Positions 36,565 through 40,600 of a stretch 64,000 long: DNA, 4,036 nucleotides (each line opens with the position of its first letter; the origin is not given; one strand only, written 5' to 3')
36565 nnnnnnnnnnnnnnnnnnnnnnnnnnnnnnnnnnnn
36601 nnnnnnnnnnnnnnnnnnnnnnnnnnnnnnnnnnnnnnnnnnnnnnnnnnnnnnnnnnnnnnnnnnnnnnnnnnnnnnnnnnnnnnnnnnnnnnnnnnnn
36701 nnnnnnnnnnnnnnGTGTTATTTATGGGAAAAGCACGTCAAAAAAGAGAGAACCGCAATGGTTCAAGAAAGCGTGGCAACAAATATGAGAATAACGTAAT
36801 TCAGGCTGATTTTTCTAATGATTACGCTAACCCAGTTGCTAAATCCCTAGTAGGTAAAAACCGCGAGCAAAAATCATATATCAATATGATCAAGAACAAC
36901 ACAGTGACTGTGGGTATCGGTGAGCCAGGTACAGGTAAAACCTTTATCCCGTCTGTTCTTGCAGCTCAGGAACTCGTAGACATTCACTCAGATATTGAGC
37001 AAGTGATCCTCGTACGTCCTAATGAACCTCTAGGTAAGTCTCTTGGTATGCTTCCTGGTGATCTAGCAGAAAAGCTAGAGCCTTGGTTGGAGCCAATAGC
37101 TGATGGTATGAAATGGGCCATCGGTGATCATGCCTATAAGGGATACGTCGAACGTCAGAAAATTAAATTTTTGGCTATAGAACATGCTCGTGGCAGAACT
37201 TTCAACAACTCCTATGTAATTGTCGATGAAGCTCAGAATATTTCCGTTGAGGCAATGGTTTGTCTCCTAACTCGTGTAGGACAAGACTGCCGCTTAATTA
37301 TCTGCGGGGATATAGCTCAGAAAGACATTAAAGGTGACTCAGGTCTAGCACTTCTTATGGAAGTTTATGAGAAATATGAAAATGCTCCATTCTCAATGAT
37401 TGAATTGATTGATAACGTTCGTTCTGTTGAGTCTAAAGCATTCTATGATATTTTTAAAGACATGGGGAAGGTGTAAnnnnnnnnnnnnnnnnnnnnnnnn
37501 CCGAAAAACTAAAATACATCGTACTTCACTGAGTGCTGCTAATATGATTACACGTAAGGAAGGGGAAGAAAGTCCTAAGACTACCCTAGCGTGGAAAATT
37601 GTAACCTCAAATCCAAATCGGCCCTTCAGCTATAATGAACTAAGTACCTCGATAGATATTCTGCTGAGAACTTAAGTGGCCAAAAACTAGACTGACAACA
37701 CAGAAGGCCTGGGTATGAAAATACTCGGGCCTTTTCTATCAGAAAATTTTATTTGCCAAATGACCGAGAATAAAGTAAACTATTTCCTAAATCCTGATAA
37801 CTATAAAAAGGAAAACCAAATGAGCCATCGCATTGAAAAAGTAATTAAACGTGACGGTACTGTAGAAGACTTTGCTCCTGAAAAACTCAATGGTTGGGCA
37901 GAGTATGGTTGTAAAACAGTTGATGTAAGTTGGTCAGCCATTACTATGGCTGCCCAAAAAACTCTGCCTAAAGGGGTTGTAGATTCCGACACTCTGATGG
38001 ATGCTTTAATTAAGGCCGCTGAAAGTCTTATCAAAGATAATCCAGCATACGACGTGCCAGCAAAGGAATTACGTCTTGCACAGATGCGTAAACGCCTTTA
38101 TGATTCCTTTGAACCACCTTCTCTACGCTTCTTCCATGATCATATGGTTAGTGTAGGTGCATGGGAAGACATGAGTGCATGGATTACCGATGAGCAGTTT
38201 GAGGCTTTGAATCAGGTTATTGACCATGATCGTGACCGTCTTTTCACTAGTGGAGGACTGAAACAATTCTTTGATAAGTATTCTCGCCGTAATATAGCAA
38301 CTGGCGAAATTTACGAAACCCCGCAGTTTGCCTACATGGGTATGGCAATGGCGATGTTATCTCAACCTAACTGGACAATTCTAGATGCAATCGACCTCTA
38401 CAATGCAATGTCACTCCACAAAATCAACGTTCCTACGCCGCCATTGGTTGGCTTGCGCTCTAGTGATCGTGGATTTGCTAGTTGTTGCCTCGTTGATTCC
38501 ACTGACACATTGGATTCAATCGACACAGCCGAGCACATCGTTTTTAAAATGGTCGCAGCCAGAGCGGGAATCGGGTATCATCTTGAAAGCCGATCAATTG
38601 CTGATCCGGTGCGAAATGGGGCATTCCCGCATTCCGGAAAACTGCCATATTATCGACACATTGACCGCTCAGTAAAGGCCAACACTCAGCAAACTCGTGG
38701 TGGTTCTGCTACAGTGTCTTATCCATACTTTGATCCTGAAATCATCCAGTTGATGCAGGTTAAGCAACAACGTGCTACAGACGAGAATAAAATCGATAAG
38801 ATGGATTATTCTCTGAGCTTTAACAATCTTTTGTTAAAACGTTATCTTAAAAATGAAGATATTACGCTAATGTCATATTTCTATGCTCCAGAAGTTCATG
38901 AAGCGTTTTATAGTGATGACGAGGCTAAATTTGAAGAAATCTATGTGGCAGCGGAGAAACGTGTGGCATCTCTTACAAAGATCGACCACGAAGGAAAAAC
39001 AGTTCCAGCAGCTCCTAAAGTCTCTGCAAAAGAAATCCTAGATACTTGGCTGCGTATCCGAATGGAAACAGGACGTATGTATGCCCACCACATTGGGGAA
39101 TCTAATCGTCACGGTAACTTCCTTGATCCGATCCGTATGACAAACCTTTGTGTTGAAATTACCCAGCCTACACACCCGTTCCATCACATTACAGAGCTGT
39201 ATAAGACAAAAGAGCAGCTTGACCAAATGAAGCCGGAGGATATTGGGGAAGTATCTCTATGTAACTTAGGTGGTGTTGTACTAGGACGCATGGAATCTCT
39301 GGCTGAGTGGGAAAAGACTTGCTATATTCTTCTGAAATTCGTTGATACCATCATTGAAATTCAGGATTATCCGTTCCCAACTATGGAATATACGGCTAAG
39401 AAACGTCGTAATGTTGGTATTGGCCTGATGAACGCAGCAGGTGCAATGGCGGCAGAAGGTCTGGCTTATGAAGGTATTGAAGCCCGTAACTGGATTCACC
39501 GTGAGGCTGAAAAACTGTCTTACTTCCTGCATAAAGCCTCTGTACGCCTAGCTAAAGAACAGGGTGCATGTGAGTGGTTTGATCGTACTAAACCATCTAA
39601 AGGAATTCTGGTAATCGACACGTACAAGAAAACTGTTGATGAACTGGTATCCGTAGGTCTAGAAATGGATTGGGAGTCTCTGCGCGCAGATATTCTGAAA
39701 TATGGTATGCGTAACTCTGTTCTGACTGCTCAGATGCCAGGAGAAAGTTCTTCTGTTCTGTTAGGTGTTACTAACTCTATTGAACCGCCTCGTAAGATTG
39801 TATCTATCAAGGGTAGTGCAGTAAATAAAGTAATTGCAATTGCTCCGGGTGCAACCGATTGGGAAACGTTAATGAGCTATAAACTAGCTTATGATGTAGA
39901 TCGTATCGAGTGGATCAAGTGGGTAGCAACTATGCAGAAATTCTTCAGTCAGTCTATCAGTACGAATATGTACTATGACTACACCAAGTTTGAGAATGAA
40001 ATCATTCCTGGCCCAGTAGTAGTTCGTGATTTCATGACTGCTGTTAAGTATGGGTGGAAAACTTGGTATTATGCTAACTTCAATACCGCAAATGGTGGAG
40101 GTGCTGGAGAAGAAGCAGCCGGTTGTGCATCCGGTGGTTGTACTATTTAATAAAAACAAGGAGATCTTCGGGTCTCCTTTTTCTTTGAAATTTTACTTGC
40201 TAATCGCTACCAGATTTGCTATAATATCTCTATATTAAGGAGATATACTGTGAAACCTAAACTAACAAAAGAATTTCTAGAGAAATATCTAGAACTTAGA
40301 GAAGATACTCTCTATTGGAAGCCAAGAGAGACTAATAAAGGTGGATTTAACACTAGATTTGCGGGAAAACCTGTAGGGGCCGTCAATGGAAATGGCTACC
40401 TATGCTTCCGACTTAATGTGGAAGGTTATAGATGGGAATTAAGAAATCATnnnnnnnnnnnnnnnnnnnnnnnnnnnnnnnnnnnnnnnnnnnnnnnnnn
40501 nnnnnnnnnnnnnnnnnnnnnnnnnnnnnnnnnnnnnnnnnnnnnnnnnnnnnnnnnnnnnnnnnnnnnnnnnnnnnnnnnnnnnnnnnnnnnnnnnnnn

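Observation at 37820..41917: Free-standing HNH-AP2 endonuclease gene with its own promoter between nrdA and nrdB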

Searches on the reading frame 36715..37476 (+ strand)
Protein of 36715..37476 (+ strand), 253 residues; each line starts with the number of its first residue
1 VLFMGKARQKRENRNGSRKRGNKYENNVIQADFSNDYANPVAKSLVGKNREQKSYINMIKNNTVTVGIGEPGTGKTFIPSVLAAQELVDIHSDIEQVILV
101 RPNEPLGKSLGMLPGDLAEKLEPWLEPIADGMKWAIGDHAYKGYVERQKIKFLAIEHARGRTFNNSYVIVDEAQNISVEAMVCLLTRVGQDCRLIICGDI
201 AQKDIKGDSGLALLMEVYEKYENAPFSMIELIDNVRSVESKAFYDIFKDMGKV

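Call 4: search_protein_families(library=pfam, proteins=[window:36715-37476:+], max_evalue=0.01)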
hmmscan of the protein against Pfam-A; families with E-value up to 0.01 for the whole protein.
window:36715-37476:+ (253 aa): 6 families
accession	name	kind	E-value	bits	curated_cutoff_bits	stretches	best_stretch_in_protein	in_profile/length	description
PF02562.22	PhoH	-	2.4e-61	207.3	27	1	47-247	4-204/205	PhoH-like protein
PF13245.12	AAA_19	-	3.6e-11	43.8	25.1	1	52-203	1-129/134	AAA domain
PF13604.12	AAA_30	-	8.9e-09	35.8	27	1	49-204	3-129/191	AAA domain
PF00270.35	DEAD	-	6e-05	23.3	26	1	50-182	2-135/167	DEAD/DEAH box helicase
PF13401.12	AAA_22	-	0.00012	22.8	27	1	62-195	5-119/130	AAA domain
PF13086.12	AAA_11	-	0.0054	17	27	0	49-85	3-40/257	AAA domain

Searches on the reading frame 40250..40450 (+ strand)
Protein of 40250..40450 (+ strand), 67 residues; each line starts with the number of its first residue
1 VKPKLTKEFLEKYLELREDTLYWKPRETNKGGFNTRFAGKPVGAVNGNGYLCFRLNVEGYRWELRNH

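Call 27: search_protein_families(library=pfam, proteins=[window:40250-40450:+], max_evalue=10)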
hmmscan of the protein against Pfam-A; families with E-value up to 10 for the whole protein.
window:40250-40450:+ (67 aa): 0 families
